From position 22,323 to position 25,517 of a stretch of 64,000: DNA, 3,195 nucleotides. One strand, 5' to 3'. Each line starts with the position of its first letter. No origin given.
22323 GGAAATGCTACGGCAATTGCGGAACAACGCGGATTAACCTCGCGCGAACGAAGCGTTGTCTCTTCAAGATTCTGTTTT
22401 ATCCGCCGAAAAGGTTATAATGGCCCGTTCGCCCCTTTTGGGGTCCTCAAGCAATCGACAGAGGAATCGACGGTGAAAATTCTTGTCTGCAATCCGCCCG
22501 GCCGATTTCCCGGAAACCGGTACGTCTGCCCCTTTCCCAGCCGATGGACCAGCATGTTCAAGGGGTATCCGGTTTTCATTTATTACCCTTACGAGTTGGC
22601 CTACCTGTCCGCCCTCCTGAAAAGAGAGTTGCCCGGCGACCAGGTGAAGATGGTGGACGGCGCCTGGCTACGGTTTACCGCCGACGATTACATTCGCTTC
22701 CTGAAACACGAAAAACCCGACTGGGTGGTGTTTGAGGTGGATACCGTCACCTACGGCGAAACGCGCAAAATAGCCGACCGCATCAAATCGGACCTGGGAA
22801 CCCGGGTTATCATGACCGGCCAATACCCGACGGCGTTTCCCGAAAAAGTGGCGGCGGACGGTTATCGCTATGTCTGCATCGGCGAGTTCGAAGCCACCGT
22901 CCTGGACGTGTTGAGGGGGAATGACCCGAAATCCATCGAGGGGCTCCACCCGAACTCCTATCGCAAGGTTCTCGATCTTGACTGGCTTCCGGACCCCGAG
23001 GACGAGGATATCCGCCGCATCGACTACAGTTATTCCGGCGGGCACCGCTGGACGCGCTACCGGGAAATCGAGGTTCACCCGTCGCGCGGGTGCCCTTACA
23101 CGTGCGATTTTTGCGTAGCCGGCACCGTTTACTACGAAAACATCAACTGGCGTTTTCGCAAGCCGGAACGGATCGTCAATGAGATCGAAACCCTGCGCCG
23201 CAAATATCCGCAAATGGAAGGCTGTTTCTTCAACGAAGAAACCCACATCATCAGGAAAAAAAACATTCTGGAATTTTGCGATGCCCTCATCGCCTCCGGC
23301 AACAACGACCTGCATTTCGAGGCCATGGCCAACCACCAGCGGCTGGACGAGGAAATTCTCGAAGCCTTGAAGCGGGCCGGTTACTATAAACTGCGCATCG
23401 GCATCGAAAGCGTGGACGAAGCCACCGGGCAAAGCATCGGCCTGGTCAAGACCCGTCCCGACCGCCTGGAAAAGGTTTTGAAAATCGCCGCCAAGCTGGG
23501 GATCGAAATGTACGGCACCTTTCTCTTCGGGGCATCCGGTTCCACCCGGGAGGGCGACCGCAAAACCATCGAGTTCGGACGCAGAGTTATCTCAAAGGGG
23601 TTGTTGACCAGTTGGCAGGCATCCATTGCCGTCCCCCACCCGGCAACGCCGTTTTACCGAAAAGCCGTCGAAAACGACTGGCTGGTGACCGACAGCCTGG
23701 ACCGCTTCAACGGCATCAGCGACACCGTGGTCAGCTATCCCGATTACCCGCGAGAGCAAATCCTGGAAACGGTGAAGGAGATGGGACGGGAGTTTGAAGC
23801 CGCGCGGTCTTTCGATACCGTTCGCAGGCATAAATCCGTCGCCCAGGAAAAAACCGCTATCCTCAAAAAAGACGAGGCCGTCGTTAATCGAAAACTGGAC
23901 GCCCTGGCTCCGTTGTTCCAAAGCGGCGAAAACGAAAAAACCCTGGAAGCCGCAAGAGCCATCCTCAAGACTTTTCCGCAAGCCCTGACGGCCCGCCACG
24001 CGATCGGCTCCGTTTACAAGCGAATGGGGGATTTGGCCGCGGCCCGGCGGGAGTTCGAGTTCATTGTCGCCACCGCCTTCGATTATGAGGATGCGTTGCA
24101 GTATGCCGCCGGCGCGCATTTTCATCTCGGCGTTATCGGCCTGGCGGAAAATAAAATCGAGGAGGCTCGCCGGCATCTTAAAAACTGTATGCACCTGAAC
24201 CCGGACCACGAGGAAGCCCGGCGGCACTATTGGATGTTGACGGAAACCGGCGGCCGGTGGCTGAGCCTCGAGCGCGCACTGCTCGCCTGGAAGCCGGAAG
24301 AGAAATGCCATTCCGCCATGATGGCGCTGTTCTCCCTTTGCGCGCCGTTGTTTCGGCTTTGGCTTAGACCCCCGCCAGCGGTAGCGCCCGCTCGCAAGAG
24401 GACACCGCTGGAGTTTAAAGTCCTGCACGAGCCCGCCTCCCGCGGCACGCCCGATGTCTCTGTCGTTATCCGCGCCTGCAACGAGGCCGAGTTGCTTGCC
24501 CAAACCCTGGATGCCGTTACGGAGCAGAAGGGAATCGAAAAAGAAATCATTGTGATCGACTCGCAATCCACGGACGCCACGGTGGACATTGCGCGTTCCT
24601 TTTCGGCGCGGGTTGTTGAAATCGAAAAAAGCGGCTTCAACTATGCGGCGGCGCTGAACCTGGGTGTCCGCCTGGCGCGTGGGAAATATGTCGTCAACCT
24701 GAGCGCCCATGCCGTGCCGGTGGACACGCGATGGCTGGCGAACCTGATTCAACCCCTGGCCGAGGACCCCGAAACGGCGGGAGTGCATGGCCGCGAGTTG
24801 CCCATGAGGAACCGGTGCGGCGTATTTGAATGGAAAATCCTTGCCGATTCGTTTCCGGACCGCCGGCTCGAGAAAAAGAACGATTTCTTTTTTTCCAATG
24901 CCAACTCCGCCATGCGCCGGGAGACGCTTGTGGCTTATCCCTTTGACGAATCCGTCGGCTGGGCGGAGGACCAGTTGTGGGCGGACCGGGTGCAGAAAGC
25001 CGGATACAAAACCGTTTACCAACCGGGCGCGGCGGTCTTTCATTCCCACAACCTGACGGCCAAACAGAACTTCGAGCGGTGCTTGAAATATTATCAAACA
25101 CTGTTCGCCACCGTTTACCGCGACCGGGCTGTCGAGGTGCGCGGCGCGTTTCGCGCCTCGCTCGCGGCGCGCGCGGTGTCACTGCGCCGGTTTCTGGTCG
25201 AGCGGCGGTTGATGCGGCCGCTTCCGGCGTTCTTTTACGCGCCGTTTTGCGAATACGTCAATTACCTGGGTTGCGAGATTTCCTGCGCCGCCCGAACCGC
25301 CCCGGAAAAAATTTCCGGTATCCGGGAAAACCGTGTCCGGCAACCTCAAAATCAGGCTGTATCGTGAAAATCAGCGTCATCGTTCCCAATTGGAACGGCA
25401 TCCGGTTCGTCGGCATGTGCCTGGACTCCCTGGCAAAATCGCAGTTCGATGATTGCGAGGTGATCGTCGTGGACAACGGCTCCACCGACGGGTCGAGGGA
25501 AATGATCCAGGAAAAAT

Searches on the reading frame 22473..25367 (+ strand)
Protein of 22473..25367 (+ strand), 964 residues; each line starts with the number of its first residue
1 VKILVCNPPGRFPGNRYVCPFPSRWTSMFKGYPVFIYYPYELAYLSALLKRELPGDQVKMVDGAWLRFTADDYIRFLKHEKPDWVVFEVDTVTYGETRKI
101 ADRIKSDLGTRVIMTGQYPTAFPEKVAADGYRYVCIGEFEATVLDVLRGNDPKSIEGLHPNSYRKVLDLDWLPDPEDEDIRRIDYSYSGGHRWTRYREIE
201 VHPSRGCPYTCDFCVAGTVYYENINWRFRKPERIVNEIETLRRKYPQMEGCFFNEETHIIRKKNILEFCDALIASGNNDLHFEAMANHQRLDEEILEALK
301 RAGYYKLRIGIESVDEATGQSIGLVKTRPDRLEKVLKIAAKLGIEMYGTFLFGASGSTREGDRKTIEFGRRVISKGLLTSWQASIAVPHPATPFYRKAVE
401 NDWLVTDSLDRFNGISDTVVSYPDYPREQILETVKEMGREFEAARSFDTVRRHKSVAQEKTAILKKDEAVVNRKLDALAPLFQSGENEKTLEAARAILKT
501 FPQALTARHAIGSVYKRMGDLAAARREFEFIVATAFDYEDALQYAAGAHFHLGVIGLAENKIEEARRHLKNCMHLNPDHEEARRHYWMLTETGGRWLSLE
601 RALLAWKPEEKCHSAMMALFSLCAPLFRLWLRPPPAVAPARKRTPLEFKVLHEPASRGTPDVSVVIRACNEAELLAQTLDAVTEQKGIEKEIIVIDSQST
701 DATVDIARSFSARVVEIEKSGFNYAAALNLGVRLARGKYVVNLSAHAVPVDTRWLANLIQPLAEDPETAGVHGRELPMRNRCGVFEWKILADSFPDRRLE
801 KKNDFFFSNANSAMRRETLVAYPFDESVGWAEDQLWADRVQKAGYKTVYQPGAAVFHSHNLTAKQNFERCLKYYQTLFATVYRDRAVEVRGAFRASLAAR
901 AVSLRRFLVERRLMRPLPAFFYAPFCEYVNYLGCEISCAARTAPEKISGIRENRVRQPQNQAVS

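Call 3: search_protein_families(library=pfam, proteins=[window:22473-25367:+], max_evalue=0.01)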
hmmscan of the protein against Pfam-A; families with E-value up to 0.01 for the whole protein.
window:22473-25367:+ (964 aa): 10 families
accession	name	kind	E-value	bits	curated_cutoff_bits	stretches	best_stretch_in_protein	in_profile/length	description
PF00535.33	Glycos_transf_2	-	2.3e-24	86.6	23.3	1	663-818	1-163/168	Glycosyl transferase family 2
PF04055.27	Radical_SAM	-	5.1e-17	63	29.5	1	203-356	3-153/166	Radical SAM superfamily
PF13641.12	Glyco_tranf_2_3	-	1.2e-08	35.7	27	1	660-871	1-225/230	Glycosyltransferase like family 2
PF13371.12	TPR_9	-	3.5e-05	24.2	35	1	482-541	6-65/73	Tetratricopeptide repeat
PF14559.12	TPR_19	-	7.9e-05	23.4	25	0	557-584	2-29/68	Tetratricopeptide repeat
PF13181.12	TPR_8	-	0.0001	22.6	25.7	0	507-529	3-25/34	Tetratricopeptide repeat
PF13428.12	TPR_14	-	0.00015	22.5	23.5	0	550-586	5-41/44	Tetratricopeptide repeat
PF17874.7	TPR_MalT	-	0.0034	17.1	45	1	482-589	12-123/336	MalT-like TPR region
PF20225.4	DUF6584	-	0.0049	17.4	27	0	494-524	26-56/171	Family of unknown function (DUF6584)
PF07719.23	TPR_2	-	0.0059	17.1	27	0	547-579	2-34/34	Tetratricopeptide repeat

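Call 4: search_protein_families(library=ncbifam, proteins=[window:22473-25367:+], max_evalue=0.01)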
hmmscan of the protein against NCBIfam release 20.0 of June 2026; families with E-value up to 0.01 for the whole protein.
window:22473-25367:+ (964 aa): 38 families (the best 25 are shown)
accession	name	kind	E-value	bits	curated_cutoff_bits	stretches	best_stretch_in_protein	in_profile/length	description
TIGR03471.1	HpnJ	equivalog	1.5e-39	136.2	577.6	1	37-441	32-432/472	hopanoid biosynthesis associated radical SAM protein HpnJ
NF050148.1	rSAM_ApyD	equivalog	2.5e-22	79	750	1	200-400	201-395/645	RiPP biosynthesis radical SAM protein ApyD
TIGR02026.1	BchE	equivalog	5.7e-22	78.2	481.35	1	39-446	22-432/497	magnesium-protoporphyrin IX monomethyl ester anaerobic oxidative cyclase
TIGR03965.1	mycofact_glyco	equivalog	5.5e-17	61.8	280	1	655-873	68-296/467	mycofactocin biosynthesis glycosyltransferase MftF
NF033070.1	rSAM_AprD4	equivalog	2.2e-16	59.8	500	1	201-413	199-404/456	AprD4 family radical SAM diol-dehydratase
TIGR04013.1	B12_SAM_MJ_1487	hypoth_equivalog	2e-14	53.2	251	1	77-243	38-194/382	TIGR04013 family B12-binding domain/radical SAM domain-containing protein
TIGR04072.2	rSAM_ladder_B12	equivalog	6.2e-14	51.5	360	1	93-367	82-344/443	lipid biosynthesis B12-binding/radical SAM protein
NF041875.1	EPS_EpsD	equivalog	1.6e-13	50.8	370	1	662-916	1-264/325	exopolysaccharide biosynthesis glycosyltransferase EpsD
TIGR04283.1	glyco_like_mftF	equivalog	9.8e-13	48.2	182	1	662-770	1-105/221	TIGR04283 family arsenosugar biosynthesis glycosyltransferase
TIGR03937.1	PgaC_IcaA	equivalog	3e-12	46.2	422.3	1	652-782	37-169/407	poly-beta-1,6-N-acetyl-D-glucosamine synthase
TIGR04367.1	HpnR_B12_rSAM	equivalog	5.1e-11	41.8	650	1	202-345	190-326/490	hopanoid C-3 methylase HpnR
NF010496.0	PRK13915.1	equivalog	6.9e-11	41.8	262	1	656-772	27-152/307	glucosyl-3-phosphoglycerate synthase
NF038361.1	rSAM_Sden_1168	equivalog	1.6e-10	40.2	575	1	163-402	244-477/560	Sden_1168 family B12-binding radical SAM P-methyltransferase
TIGR03975.1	rSAM_ocin_1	subfamily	5.1e-10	38.5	281.85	1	161-360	226-418/606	RiPP maturation radical SAM C-methyltransferase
NF007482.0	PRK10073.1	equivalog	3.2e-09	36.2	423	1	659-741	5-90/334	glycosyltransferase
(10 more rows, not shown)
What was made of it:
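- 22473..25367 (+): Neighbour: HpnJ-like radical SAM + TPR + GT2 fusion (964 aa). calls 3, 4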
